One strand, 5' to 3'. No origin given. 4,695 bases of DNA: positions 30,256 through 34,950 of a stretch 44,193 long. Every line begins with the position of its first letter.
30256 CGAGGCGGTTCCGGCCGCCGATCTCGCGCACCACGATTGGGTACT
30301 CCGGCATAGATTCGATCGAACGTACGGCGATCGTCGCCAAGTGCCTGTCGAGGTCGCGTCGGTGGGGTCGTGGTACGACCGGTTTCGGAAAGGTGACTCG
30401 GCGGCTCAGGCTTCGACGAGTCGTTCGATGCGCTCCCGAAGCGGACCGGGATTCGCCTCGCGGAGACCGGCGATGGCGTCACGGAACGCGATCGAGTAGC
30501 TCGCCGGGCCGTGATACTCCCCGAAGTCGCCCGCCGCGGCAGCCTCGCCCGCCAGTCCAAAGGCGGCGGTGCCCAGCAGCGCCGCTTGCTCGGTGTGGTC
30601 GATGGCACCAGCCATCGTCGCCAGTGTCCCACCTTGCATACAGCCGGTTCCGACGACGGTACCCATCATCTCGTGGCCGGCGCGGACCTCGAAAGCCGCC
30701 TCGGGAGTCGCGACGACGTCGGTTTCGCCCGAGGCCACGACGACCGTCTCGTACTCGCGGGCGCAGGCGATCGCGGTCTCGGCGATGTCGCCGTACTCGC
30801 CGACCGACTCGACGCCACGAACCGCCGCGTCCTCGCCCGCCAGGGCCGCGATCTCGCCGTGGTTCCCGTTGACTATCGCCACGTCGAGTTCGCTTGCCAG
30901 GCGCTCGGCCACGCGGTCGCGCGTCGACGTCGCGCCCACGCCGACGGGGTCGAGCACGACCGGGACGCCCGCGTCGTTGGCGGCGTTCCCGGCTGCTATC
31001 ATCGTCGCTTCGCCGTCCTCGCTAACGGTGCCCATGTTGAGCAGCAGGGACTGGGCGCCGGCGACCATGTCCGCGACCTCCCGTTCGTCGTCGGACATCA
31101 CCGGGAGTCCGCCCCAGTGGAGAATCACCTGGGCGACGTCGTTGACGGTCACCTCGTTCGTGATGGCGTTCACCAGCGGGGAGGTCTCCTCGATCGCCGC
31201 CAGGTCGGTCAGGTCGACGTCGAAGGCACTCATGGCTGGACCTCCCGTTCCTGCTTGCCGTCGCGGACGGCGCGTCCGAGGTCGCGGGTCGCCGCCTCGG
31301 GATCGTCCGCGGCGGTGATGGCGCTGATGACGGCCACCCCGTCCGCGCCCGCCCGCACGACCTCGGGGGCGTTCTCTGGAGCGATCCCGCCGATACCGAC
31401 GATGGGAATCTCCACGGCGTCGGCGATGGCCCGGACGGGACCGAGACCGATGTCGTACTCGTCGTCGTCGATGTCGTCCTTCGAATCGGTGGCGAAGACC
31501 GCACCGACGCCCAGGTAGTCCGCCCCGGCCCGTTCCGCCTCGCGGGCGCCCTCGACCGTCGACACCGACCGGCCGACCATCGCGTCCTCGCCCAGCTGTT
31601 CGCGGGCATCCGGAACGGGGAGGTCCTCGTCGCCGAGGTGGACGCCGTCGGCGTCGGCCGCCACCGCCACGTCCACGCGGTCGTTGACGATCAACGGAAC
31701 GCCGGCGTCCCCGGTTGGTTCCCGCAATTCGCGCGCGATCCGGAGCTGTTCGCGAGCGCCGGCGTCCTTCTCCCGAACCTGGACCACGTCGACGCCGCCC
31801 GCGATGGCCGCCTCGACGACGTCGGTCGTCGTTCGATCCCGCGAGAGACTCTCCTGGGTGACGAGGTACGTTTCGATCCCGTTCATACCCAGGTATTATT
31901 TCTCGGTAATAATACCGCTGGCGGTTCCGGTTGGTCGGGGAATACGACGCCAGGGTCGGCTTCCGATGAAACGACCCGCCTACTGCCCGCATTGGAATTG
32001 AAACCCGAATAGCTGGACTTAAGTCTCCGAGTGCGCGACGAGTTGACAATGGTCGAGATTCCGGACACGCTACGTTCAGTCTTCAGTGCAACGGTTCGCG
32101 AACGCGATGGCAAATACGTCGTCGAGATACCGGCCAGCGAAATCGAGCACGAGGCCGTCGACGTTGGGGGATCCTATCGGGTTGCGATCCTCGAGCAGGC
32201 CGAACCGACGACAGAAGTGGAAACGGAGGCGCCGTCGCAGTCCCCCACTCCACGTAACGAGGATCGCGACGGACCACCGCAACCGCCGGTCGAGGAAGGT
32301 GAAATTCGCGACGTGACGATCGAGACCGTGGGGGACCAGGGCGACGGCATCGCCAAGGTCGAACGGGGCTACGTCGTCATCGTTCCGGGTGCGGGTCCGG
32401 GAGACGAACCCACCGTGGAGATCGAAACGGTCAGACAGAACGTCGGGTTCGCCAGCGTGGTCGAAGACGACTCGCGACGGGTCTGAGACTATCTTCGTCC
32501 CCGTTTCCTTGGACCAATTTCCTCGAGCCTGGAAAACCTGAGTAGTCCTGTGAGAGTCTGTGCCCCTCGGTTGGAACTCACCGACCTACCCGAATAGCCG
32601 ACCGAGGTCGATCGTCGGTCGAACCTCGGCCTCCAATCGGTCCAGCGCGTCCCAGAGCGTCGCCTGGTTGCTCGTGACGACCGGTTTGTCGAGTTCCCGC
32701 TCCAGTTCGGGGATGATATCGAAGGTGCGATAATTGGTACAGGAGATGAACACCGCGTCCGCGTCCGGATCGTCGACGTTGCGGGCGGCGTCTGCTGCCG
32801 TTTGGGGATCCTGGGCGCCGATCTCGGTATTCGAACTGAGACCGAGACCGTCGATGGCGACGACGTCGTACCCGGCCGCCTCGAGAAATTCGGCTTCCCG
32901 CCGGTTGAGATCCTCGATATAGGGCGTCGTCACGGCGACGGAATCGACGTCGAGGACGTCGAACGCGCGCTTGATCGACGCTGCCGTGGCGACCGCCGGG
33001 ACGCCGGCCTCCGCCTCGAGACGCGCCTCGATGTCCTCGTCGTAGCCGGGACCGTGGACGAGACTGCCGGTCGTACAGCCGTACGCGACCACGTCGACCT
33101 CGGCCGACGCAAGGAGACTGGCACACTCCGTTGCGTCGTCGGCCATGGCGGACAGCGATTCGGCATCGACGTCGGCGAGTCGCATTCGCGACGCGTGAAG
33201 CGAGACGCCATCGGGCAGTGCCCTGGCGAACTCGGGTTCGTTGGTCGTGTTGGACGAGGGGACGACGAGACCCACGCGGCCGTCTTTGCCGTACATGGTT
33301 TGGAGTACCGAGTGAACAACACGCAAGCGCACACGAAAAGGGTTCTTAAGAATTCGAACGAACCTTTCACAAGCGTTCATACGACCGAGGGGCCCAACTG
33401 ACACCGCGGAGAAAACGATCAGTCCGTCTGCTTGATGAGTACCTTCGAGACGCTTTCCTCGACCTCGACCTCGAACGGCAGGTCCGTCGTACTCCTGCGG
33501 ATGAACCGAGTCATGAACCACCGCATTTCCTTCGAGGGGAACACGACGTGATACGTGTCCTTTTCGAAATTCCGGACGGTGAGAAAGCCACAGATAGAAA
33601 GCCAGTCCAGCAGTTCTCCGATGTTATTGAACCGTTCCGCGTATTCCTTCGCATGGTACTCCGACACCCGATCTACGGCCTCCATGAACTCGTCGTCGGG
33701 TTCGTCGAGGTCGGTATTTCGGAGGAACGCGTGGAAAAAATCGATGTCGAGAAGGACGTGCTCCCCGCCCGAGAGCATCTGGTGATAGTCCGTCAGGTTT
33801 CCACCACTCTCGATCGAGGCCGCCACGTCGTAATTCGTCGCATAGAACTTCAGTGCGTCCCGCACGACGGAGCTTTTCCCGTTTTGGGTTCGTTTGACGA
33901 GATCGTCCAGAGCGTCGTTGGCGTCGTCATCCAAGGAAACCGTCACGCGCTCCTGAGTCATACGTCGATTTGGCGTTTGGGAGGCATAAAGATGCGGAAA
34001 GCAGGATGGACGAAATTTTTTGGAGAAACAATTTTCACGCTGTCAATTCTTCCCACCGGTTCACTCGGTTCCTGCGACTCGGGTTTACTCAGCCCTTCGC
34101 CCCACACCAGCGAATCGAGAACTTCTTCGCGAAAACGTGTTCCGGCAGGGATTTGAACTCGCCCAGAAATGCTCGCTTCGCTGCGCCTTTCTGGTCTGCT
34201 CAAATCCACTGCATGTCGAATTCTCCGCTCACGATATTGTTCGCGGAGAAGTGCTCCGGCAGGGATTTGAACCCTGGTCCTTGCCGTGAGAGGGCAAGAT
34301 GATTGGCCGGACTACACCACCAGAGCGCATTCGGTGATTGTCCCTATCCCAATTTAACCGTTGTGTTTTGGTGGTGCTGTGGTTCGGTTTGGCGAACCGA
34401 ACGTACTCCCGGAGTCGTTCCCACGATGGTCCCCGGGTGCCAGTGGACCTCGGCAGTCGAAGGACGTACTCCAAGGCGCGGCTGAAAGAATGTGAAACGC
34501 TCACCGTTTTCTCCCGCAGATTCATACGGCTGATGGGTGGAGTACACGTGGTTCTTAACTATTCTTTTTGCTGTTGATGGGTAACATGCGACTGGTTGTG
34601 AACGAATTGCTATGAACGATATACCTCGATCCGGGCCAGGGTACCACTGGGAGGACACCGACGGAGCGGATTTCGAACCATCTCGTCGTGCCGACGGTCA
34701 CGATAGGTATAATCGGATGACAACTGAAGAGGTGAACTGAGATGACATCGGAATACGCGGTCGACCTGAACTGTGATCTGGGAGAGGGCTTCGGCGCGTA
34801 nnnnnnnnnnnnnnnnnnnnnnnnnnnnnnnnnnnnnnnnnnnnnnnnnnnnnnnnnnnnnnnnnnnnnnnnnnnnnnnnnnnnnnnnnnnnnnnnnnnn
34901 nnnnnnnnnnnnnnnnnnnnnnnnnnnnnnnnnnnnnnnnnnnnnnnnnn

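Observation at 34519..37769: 102-bp ungapped direct repeat (offset 3149 bp) placing the same promoter/leader module in front of pxpA and the NRAMP gene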

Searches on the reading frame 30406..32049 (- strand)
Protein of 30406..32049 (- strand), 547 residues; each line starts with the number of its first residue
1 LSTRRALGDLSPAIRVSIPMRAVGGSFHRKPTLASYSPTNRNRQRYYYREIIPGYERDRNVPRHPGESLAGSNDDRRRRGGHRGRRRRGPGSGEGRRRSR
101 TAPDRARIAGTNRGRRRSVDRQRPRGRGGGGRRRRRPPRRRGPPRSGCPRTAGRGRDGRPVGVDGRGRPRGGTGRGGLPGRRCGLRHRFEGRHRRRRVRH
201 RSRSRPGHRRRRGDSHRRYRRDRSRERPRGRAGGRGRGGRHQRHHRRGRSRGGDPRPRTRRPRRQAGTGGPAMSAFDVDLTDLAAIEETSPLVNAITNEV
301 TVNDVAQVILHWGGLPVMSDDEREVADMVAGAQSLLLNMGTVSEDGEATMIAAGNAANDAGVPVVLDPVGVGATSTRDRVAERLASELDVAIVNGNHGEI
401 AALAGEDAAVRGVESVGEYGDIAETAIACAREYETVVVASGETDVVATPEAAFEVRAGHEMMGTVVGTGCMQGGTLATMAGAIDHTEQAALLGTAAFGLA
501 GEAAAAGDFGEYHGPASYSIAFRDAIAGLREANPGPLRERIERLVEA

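Call 7: search_protein_families(library=pfam, proteins=[window:30406-32049:-], max_evalue=0.01)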
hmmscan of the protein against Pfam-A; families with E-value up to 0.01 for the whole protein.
window:30406-32049:- (547 aa): 1 family
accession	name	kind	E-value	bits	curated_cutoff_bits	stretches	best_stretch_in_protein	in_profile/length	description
PF02110.20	HK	-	5.4e-61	206.5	27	1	283-529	1-244/247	Hydroxyethylthiazole kinase family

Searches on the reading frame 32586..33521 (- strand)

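Call 7: search_protein_families(library=pfam, proteins=[window:32586-33521:-], max_evalue=0.01)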
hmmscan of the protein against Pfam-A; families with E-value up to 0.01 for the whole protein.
window:32586-33521:- (311 aa): 4 families
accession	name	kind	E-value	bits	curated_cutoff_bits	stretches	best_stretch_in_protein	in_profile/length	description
PF17645.6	Amdase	-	2.5e-36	125.9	25.9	1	83-303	1-222/228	Arylmalonate decarboxylase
PF01177.27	Asp_Glu_race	-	2.6e-07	31.1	31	1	110-291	33-210/211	Asp/Glu/Hydantoin racemase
PF07302.16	AroM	-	3e-05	24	23.8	0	66-184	111-212/219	AroM protein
PF02310.24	B12-binding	-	0.0049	17.1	32.1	0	210-276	21-74/121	B12 binding domain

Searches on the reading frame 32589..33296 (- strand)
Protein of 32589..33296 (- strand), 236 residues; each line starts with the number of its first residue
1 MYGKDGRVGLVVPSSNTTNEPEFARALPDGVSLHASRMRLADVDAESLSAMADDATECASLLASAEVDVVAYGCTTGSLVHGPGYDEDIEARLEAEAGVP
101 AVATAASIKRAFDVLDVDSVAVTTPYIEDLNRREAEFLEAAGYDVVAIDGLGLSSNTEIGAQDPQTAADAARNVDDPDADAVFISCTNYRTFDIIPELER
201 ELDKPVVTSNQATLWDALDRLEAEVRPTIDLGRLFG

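Call 29: search_protein_families(library=ncbifam, proteins=[window:32589-33296:-], max_evalue=0.001)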
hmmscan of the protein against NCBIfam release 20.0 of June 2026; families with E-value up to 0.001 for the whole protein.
window:32589-33296:- (236 aa): 3 families
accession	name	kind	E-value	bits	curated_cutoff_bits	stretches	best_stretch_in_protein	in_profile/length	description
TIGR02990.1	ectoine_eutA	equivalog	5.1e-42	144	318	1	5-235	7-237/239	ectoine utilization protein EutA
NF052327.1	arylmal_decarb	equivalog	4.6e-35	121.3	225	1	8-235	3-230/231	arylmalonate decarboxylase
NF007788.0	PRK10481.1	equivalog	0.00017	21.5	198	0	165-212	169-215/225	hypothetical protein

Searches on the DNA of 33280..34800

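Call 72: search_rna_families(source=window, start=33280, end=34800, threshold=evalue, max_evalue=1)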
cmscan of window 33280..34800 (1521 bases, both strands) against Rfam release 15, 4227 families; matches with E-value up to 1: 4.
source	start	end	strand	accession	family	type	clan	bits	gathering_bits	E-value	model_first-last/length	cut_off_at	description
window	34252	34326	-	RF00005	tRNA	Gene; tRNA;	CL00001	52.2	29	5.7e-10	1-71/71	no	tRNA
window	34253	34326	-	RF01684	mascRNA-menRNA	Gene;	-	26.8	42.5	0.008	1-56/56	no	MALAT1-associated small cytoplasmic RNA/MEN beta RNA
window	34251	34326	+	RF04354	Plastid-ycf2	Cis-reg;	-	21.2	65.7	0.22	1-75/75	no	Plastid-ycf2 5UTR RNA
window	34238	34315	-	RF00233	Tymo_tRNA-like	Cis-reg;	-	18.8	40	0.42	1-84/84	no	Tymovirus/Pomovirus/Furovirus tRNA-like 3' UTR element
